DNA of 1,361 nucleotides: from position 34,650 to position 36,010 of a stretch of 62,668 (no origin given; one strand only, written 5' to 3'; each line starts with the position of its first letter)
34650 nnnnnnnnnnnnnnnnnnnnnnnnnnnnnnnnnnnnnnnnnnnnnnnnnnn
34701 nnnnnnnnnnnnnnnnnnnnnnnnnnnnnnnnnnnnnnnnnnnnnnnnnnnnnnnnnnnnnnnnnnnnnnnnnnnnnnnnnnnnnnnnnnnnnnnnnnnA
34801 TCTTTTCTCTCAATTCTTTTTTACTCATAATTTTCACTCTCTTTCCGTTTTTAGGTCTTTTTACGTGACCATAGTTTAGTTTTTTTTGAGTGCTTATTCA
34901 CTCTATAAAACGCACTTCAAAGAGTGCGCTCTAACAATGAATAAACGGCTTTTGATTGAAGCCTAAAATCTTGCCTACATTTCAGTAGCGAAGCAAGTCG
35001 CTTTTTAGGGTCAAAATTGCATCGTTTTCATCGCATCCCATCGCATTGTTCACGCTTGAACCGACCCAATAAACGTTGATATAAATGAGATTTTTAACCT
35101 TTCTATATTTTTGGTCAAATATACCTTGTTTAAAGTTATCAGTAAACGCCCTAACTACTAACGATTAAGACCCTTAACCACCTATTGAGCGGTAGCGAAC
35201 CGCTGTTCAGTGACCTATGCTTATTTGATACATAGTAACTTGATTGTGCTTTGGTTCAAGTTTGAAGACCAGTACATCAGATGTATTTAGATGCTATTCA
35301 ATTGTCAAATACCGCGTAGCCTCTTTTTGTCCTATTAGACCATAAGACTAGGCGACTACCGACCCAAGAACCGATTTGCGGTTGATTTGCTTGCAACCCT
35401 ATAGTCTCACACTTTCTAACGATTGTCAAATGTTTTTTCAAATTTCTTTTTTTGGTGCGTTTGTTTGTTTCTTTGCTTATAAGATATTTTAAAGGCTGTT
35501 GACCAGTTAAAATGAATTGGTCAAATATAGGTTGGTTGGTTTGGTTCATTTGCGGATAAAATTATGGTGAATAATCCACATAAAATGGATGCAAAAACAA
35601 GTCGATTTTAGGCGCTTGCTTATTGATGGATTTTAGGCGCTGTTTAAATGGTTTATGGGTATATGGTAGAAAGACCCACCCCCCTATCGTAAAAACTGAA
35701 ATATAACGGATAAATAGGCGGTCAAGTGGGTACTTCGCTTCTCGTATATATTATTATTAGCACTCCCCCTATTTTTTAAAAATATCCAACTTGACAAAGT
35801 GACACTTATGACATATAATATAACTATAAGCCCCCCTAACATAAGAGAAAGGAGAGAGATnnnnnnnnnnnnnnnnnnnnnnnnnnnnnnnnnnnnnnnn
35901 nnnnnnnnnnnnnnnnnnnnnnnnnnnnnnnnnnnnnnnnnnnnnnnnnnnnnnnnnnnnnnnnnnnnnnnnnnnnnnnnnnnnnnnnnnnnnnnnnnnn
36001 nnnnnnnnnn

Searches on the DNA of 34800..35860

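Call 54: search_rna_families(source=window, start=34800, end=35860, threshold=evalue, max_evalue=1)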
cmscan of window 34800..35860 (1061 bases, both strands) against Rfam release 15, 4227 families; matches with E-value up to 1: 0.
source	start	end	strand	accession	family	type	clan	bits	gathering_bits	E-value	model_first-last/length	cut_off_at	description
